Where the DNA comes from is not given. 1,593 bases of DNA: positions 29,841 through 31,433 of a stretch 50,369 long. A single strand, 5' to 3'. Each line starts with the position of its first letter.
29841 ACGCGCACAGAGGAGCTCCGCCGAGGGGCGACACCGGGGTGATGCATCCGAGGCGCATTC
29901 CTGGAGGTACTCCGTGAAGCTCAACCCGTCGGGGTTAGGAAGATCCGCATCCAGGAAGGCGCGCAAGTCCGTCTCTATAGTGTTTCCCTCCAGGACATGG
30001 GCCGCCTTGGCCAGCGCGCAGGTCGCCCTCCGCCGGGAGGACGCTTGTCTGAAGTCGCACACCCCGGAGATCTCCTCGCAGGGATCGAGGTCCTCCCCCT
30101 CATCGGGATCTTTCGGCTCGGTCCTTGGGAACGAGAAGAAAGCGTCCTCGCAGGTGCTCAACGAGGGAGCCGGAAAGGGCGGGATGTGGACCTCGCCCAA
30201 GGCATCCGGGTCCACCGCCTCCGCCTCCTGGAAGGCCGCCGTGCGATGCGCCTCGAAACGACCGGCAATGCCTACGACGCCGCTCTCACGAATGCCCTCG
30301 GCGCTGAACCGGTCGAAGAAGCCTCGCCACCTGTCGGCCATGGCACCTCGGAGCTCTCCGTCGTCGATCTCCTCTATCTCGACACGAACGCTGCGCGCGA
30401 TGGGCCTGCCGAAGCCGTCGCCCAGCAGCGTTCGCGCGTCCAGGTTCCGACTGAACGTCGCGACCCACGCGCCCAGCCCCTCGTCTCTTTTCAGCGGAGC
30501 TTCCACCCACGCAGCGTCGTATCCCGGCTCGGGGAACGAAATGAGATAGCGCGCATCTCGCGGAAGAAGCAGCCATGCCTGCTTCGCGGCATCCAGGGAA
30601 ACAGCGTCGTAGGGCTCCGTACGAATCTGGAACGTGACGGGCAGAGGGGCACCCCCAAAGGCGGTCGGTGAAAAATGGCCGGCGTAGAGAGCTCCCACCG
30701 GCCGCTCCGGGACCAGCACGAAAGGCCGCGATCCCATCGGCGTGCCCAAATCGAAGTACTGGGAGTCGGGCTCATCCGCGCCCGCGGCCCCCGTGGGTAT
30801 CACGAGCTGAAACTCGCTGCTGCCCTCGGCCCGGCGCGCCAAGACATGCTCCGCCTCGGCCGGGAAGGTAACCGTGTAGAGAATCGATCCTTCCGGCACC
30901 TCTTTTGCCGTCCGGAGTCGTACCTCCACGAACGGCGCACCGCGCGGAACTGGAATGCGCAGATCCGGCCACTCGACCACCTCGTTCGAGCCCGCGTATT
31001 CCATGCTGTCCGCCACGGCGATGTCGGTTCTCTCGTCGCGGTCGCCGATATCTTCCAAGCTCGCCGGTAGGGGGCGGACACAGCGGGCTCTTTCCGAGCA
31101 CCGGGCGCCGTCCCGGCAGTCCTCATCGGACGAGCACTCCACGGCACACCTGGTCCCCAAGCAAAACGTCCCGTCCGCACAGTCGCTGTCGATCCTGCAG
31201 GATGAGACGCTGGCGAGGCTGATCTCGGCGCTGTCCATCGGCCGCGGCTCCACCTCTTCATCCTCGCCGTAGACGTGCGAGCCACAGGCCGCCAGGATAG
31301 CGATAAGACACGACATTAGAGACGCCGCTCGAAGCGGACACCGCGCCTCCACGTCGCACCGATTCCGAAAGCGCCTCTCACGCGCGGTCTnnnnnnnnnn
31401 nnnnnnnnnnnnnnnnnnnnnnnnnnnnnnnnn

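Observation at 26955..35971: Tandem giant paralogs (1526 aa and 1481 aa) with translational overlap and strongly conserved sequence islands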

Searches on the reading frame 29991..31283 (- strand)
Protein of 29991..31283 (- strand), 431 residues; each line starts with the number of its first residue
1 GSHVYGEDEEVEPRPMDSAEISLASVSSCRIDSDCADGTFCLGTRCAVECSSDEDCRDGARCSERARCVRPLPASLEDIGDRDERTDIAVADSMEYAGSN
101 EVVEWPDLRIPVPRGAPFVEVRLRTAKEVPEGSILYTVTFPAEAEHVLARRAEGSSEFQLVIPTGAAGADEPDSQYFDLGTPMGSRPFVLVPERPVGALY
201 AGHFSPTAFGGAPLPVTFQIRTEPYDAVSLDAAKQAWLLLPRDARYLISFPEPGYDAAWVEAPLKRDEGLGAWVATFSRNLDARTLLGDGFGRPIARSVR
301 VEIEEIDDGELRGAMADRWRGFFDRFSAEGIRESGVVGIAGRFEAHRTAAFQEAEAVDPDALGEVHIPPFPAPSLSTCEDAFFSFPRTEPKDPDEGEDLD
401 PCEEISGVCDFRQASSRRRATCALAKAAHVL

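Call 51: search_solved_structures(query=A4, max_evalue=10)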
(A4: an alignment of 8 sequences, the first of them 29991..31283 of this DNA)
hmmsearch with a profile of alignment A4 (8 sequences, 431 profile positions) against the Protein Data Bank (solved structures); distinct sequences matched with E-value up to 10: 8.
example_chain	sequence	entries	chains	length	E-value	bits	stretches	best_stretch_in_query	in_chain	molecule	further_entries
1h9h_I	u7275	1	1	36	0.56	12.5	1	48-72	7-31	TRYPSIN INHIBITOR II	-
1h9i_I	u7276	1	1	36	0.63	12.3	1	48-72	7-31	TRYPSIN INHIBITOR II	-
1w7z_A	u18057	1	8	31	0.99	11.6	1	48-71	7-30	TRYPSIN INHIBITOR II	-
1cti_A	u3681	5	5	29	4.2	9.6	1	47-68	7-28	TRYPSIN INHIBITOR | TRYPSIN INHIBITOR CMTI-I | PROTEIN (TRYPSIN INHIBITOR)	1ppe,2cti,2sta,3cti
1lu0_A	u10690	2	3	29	4.6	9.5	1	47-68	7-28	Trypsin inhibitor I | TRYPSIN INHIBITOR 1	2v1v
1s6x_A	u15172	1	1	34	6.4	9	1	47-69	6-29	KvAP CHANNEL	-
2btc_I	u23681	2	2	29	7.2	8.8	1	47-68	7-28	PROTEIN (TRYPSIN INHIBITOR)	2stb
2n1n_A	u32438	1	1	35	7.4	8.8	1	47-69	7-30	Kappa-theraphotoxin-Gr3a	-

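Call 59: predict_structure(alignment_id=A4)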
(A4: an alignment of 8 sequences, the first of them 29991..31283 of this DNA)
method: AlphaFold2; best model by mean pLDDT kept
length: 431 residues; sequences in the alignment: 8
mean_pLDDT: 69.0   pTM: 0.46
mean pLDDT of the five models: 69.0, 65.4, 63.2, 60.8, 60.5
residues with pLDDT >= 90: 25; 70-90: 231; 50-70: 94; < 50: 81
segments of 3 or more residues with pLDDT < 50: 1-20, 22-24, 73-98, 209-212, 361-378, 388-393, 395-397
pLDDT, mean of each block of 10 residues (from residue 1): 34 34 54 69 70 74 72 38 27 39 87 87 87 85 70 90 86 87 86 77 67 69 75 82 70 65 85 84 71 78 80 85 78 77 81 60 40 41 54 52 75 78 70 52
secondary structure, 60 per line:
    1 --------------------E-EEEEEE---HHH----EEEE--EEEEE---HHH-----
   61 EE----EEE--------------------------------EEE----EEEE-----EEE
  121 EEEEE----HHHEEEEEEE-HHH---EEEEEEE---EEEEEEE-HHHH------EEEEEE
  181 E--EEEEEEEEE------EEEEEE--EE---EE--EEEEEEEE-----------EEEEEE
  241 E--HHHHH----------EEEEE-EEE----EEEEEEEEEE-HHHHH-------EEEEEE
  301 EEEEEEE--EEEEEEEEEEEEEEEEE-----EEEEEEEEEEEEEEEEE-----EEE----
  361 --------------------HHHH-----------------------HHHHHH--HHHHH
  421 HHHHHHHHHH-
elements in order: E23-28 E39-42 E45-49 E67-69 E102-104 E109-112 E118-125 E133-139 E147-153 E157-163 H165-168 E175-181 E184-192 E199-204 E216-223 E235-241 H244-248 E259-263 E265-267 E272-281 H283-287 E295-307 E310-326 E332-348 E354-356 H381-384 H408-413 H416-430

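Call 66: fold_search(model_id=the predicted structure, library=pdb)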
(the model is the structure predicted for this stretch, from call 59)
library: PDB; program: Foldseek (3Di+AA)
matches with E <= 10: 1573; with E <= 0.001: 40
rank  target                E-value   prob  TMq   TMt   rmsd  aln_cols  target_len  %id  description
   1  1yy9_C                2.0e-04  0.95  0.14  0.25  18.9       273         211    9  Structure of the extracellular domain of the epidermal growth factor receptor in complex with the Fab fragment of cetu (released 2005-04-26)
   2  6b0a_L                2.9e-04  0.98  0.16  0.29  18.6       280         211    9  Crystal structure of Pfs25 in complex with the transmission blocking antibody 1269 (released 2017-11-15)
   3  7rdw_V                3.9e-04  0.98  0.16  0.31  18.5       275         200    8  Crystal Structure of FH1 Fab bound to HXb2 HIV-1 gp120 core (released 2022-05-25)
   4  6xlq_A                4.1e-04  0.96  0.15  0.27  17.5       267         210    9  Crystal Structure of the Human BTN3A1 Ectodomain in Complex with the CTX-2026 Fab (released 2020-09-02)
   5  8zjy_E                4.1e-04  0.94  0.16  0.14  18.1       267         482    9  Cryo-EM structure of pAg-bound BTN2A1-BTN3A1-BTN3A3 in complex with Vgamma9-Vdelta2 TCR (G115 genotype) (released 2025-11-26)
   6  6cmg_B                4.3e-04  0.97  0.15  0.29  18.2       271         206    9  Crystal Structure of the Hendra Virus Attachment G Glycoprotein Bound to a Potent Cross-Reactive Neutralizing Human Mo (released 2018-04-18)
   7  8too_A                4.3e-04  0.93  0.15  0.27  17.6       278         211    8  Crystal structure of Epstein-Barr virus gp42 in complex with antibody 4C12 (released 2024-03-27)
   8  7rqq_L                5.4e-04  0.96  0.16  0.28  17.9       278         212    9  Structure of chimeric antibody F10heavy_L9light with PfCSP peptide NANPNVDP (released 2022-03-02)
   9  6xq0_C                5.4e-04  0.92  0.15  0.26  18.1       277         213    8  Human antibody S8V2-18 in complex with the influenza hemagglutinin head domain of A/California/7/2009(NYMC-X181)(H1N1) (released 2021-05-19)
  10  1jfq_L                5.4e-04  0.91  0.15  0.26  17.9       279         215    7  ANTIGEN-BINDING FRAGMENT OF THE MURINE ANTI-PHENYLARSONATE ANTIBODY 36-71, "FAB 36-71" (released 2002-02-27)
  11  4m1g_L                5.7e-04  0.94  0.16  0.28  18.2       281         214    8  Structure of murine IgG2a A27D7-Fab in complex with vaccinia antigen A33R at the resolution of 1.6 Angstroms (released 2014-08-06)
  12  9oao_L                6.0e-04  0.98  0.16  0.30  17.5       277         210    7  Crystal structure of antibody Fab G001-0087 from IAVI G001 human trial in complex with a germline-targeting gp120 engi (released 2025-06-25)
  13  7ke1_B                6.0e-04  0.94  0.15  0.28  18.7       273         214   11  Factor H enhancing human antibody fragment (Fab) to meningococcal Factor H binding protein (released 2021-06-09)
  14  4ydl_C                6.7e-04  0.96  0.15  0.29  17.7       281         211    7  Crystal structure of broadly and potently neutralizing antibody C38-VRC18.02 in complex with HIV-1 clade AE strain 93T (released 2015-06-03)
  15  3w9d_B                6.7e-04  0.94  0.16  0.28  17.2       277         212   10  Structure of Human Monoclonal Antibody E317 Fab (released 2013-10-02)
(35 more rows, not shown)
